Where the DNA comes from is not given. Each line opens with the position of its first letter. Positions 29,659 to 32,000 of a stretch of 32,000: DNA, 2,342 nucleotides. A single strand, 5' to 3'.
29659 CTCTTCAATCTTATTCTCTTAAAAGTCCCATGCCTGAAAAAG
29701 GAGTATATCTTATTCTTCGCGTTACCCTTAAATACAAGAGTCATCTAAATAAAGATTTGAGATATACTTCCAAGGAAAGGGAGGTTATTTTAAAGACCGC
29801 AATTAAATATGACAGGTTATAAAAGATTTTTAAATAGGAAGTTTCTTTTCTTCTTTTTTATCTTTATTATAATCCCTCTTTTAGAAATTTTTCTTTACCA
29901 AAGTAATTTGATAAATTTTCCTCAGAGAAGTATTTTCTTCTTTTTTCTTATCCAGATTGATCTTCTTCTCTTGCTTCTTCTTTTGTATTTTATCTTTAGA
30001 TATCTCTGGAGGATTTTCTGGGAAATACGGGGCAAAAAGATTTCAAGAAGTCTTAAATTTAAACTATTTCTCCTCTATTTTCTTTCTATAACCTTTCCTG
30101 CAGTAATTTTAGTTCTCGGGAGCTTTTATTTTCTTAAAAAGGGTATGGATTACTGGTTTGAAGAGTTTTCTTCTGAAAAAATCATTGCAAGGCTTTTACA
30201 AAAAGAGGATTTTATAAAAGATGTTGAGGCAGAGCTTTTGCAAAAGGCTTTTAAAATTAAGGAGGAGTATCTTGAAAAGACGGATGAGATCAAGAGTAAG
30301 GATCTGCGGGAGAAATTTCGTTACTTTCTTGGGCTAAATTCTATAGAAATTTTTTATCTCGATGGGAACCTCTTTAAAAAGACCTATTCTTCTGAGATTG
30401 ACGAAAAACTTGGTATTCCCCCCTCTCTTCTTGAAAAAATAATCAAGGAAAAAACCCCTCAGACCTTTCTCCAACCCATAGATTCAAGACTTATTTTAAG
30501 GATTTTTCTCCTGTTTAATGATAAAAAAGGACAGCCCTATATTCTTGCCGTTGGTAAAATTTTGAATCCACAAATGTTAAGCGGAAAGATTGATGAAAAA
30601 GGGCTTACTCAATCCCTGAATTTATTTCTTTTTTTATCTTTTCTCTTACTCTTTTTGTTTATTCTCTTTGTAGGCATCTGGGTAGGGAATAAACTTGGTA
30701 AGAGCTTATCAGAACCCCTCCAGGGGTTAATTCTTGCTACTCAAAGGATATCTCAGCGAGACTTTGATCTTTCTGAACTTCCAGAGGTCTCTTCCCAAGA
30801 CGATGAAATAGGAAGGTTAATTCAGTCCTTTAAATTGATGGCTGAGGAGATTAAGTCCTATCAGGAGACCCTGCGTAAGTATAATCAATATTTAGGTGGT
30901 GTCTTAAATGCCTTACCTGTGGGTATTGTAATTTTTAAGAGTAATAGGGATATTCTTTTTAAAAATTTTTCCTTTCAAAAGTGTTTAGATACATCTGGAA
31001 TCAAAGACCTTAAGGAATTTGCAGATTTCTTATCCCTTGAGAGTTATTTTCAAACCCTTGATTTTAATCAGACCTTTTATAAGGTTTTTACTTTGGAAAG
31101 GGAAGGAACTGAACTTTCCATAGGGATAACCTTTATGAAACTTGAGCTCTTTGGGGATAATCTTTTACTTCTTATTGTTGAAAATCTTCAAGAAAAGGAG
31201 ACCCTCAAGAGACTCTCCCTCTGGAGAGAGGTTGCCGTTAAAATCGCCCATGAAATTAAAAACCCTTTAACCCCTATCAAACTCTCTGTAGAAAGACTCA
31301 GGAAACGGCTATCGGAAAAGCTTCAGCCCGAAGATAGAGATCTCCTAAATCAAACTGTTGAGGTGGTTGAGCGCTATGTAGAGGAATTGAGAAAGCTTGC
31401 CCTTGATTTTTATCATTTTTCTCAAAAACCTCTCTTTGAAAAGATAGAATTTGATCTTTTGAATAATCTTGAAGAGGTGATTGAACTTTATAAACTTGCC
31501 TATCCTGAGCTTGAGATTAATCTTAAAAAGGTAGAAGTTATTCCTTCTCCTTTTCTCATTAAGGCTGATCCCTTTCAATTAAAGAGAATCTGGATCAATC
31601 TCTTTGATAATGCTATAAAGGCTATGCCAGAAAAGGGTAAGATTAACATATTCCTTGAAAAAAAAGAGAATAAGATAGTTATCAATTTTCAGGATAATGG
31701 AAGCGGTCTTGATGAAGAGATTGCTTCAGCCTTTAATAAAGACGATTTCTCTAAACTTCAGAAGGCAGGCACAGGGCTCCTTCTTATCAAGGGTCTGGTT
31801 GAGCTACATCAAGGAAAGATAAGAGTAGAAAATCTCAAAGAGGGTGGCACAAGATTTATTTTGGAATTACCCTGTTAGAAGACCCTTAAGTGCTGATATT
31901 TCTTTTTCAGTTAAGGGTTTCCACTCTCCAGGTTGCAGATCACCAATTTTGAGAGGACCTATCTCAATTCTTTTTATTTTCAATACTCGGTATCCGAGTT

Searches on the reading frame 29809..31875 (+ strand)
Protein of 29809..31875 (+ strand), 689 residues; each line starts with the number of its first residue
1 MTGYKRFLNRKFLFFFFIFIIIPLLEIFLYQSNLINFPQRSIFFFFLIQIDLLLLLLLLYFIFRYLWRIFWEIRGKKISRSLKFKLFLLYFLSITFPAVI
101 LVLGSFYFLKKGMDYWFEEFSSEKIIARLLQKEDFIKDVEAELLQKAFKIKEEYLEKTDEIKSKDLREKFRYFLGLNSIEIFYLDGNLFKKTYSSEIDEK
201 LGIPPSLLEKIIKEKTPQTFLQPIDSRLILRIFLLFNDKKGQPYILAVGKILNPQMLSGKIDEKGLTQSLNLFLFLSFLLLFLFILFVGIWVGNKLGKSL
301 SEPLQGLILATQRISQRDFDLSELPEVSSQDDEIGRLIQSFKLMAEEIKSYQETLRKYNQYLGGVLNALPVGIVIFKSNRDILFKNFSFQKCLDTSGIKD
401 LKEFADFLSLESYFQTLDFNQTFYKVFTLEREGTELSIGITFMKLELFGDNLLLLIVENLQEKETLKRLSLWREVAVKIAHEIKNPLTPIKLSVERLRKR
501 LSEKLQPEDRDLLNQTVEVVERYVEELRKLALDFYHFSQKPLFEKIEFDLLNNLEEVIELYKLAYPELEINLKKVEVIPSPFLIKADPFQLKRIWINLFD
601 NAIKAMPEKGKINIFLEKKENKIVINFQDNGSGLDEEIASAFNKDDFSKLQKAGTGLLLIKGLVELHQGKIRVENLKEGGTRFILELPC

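Call 74: search_protein_families(library=pfam, proteins=[window:29809-31875:+], max_evalue=0.00001)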
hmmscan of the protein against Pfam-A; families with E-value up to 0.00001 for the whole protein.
window:29809-31875:+ (689 aa): 3 families
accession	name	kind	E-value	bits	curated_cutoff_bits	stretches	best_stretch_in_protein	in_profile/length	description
PF02518.31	HATPase_c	-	7.1e-19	68.7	26.4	1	587-688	2-108/111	Histidine kinase-, DNA gyrase B-, and HSP90-like ATPase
PF00672.30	HAMP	-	1.6e-08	35.2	25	1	296-349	2-52/53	HAMP domain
PF00512.31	HisKA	-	9.8e-08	32.4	26.9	1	478-530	8-60/66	His Kinase A (phospho-acceptor) domain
